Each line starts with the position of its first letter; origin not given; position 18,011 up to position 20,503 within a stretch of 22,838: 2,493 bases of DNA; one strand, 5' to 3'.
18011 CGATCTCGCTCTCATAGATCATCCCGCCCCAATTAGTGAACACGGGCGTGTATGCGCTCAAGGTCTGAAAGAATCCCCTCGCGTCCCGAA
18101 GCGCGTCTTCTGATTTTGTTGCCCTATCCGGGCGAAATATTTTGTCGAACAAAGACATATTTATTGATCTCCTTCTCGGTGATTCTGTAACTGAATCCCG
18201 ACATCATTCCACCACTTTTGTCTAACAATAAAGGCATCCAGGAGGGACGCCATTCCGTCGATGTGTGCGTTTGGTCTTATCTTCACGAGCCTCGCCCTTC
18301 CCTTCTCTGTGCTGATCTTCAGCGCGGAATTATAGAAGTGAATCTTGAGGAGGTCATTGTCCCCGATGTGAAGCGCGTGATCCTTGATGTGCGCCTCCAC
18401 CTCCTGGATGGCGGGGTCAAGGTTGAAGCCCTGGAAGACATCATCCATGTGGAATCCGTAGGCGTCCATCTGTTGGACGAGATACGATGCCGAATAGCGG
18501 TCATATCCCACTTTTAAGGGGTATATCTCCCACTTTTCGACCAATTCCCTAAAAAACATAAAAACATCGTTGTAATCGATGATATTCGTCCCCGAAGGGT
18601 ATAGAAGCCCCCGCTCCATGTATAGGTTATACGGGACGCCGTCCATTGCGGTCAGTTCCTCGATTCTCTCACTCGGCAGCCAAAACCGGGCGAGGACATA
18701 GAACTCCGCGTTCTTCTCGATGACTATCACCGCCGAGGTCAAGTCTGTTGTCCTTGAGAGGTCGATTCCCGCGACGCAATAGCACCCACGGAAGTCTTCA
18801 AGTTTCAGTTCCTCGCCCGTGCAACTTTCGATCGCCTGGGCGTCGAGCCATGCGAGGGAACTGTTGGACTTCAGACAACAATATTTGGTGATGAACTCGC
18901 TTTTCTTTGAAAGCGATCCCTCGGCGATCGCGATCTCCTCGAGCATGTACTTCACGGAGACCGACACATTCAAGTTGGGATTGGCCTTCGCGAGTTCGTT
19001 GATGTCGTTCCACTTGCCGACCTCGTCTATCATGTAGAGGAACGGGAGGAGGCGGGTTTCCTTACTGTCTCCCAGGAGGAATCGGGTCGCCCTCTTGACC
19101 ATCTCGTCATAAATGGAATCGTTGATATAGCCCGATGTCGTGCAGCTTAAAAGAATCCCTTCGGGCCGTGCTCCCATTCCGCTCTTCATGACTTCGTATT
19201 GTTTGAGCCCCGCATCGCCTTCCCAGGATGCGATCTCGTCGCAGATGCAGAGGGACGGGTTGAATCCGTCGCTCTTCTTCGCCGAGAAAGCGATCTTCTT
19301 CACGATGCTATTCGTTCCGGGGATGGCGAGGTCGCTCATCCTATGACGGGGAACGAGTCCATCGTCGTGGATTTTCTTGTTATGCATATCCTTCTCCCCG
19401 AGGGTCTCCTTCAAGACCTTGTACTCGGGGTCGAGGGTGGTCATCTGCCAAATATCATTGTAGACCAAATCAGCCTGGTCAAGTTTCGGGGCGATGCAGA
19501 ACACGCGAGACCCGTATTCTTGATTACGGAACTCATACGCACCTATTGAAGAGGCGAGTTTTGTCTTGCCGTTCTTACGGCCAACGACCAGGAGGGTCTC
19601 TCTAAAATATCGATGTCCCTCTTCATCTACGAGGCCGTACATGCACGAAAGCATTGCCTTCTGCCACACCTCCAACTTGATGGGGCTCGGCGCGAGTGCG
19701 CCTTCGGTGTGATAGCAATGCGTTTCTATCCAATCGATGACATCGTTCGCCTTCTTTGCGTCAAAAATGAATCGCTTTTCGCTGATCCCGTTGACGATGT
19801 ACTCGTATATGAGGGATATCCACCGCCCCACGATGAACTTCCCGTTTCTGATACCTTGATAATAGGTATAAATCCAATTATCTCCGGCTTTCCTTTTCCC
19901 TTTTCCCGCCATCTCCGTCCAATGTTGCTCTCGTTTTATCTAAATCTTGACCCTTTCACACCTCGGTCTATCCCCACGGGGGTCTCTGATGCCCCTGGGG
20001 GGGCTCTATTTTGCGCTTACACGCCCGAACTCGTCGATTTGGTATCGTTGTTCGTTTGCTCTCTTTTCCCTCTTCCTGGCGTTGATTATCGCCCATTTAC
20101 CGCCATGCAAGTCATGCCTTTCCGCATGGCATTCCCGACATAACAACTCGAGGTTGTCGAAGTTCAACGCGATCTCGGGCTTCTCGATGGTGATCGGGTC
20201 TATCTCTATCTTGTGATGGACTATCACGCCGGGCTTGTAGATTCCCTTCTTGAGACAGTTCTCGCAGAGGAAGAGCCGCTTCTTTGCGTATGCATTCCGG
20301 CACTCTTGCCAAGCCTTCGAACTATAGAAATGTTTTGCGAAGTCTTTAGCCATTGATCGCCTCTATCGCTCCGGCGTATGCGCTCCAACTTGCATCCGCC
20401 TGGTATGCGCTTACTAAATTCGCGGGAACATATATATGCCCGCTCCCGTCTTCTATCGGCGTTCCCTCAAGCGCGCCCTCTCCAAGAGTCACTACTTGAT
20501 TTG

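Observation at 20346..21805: An LRR / unknown beta-domain gene pair occupies the slot where the small terminase normally sits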

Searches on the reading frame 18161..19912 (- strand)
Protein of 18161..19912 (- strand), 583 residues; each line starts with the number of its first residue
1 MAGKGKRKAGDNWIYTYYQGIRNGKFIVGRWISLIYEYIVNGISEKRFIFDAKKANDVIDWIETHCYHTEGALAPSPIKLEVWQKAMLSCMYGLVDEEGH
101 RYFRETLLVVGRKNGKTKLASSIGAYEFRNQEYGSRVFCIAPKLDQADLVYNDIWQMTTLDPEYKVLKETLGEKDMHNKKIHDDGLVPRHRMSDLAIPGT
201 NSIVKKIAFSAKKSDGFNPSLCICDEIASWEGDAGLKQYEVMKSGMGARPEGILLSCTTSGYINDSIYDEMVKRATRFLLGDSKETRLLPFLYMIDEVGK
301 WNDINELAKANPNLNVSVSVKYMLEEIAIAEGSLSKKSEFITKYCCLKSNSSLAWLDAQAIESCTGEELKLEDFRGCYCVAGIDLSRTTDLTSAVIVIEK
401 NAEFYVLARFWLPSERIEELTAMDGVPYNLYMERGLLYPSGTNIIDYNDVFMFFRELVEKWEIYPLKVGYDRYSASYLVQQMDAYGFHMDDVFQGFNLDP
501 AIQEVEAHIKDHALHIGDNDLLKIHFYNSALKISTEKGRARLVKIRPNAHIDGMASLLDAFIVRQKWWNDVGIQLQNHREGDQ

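Call 3: search_protein_families(library=pfam, proteins=[window:18161-19912:-], max_evalue=0.1)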
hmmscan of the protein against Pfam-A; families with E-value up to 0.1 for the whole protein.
window:18161-19912:- (583 aa): 2 families
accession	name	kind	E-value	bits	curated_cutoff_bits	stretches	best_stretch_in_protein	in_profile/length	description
PF20441.4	TerL_nuclease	-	3.6e-26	92.4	24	1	291-562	10-280/286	Terminase large subunit, endonuclease domain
PF03354.21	TerL_ATPase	-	1.9e-19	70.5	23.7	1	83-274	2-175/178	Terminase large subunit, ATPase domain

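Call 4: search_protein_families(library=phrogs, proteins=[window:18161-19912:-], max_evalue=0.1)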
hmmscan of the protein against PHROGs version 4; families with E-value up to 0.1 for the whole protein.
window:18161-19912:- (583 aa): 7 families
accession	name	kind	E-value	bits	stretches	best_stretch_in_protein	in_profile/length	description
phrog_9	-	head and packaging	2e-126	424.8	1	32-566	171-665/812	terminase large subunit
phrog_2699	-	head and packaging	7.6e-56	190.3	1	272-565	2-294/315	terminase large subunit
phrog_4914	-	head and packaging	1.4e-22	81.3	1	41-170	42-176/213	terminase large subunit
phrog_10517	-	head and packaging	2.2e-20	74.1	1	44-157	72-184/207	terminase large subunit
phrog_37124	-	unknown function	5.3e-11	43.5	1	383-502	1-132/143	-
phrog_2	-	head and packaging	3.1e-06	27.2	1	78-401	264-507/807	terminase large subunit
phrog_7331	-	head and packaging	0.00074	20.1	1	475-561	3-89/113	terminase large subunit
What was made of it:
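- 18161..19912 (-): Large terminase (583 aa). TerL_ATPase and TerL_nuclease, phrog_9 at 2e-126 (calls 3, 4).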

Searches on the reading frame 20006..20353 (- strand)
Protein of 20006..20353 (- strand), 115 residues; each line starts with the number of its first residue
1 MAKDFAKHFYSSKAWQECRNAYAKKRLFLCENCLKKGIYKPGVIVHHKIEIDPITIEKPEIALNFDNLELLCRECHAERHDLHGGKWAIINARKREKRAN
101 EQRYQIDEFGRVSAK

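Call 3: search_protein_families(library=pfam, proteins=[window:20006-20353:-], max_evalue=0.1)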
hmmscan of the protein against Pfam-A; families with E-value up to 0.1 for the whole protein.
window:20006-20353:- (115 aa): 2 families
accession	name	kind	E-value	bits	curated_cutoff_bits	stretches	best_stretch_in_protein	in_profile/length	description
PF01844.29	HNH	-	1.1e-09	38.7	21.4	1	30-81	1-46/47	HNH endonuclease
PF02207.25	zf-UBR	-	0.035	14.6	25.2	0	9-37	6-34/69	Putative zinc finger in N-recognin (UBR box)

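Call 4: search_protein_families(library=phrogs, proteins=[window:20006-20353:-], max_evalue=0.1)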
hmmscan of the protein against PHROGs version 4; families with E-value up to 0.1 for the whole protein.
window:20006-20353:- (115 aa): 18 families
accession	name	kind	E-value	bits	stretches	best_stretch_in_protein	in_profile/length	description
phrog_119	-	DNA, RNA and nucleotide metabolism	7.6e-21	75.4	1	3-98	179-275/443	HNH endonuclease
phrog_144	-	DNA, RNA and nucleotide metabolism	2.6e-20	73.8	1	7-100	64-152/175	HNH endonuclease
phrog_4581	-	head and packaging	2e-13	51.5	1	3-81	41-110/395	terminase small subunit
phrog_5956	-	DNA, RNA and nucleotide metabolism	1.1e-12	48.8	1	7-85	39-113/138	HNH endonuclease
phrog_589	-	DNA, RNA and nucleotide metabolism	3.6e-12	47.4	1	6-99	70-158/179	HNH endonuclease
phrog_6050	-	DNA, RNA and nucleotide metabolism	1.8e-05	24.8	1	18-83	302-361/402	HNH endonuclease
phrog_8446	-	DNA, RNA and nucleotide metabolism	0.00039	21.1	1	12-82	125-198/211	HNH endonuclease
phrog_4321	-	DNA, RNA and nucleotide metabolism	0.00066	20.5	1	5-80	38-113/135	HNH endonuclease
phrog_25061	-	DNA, RNA and nucleotide metabolism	0.0014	20.1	1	6-89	118-195/219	HNH endonuclease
phrog_1271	-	DNA, RNA and nucleotide metabolism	0.0017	18.8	1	24-98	263-332/361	HNH endonuclease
phrog_3106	-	DNA, RNA and nucleotide metabolism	0.0023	18.7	1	11-94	143-235/252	HNH endonuclease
phrog_14736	-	DNA, RNA and nucleotide metabolism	0.0061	17.2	1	64-101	63-98/202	HNH endonuclease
phrog_333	-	DNA, RNA and nucleotide metabolism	0.0062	17.7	1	13-102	19-95/138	HNH endonuclease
phrog_28125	-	unknown function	0.0076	17.1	1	64-89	17-42/48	-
phrog_2323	-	DNA, RNA and nucleotide metabolism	0.0081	17.1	1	6-79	15-83/113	HNH endonuclease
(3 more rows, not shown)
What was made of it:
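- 20006..20353 (-): HNH endonuclease (115 aa); its start overlaps the 377-aa gene by 8 nt. Pfam HNH 1.1e-9 and phrog_119 (calls 3, 4).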

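Call 72: search_protein_families(library=ncbifam, proteins=[window:20006-20353:-], max_evalue=0.05)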
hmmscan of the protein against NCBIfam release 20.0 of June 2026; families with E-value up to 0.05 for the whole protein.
window:20006-20353:- (115 aa): 2 families
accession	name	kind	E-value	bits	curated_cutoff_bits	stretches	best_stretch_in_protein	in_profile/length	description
NF041791.1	anti-phage_ZorE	equivalog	0.0063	15.4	600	1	12-87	190-257/358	type II Zorya anti-phage system protein ZorE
NF040563.1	guided_IscB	equivalog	0.039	13.1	175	1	46-90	202-246/314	RNA-guided endonuclease IscB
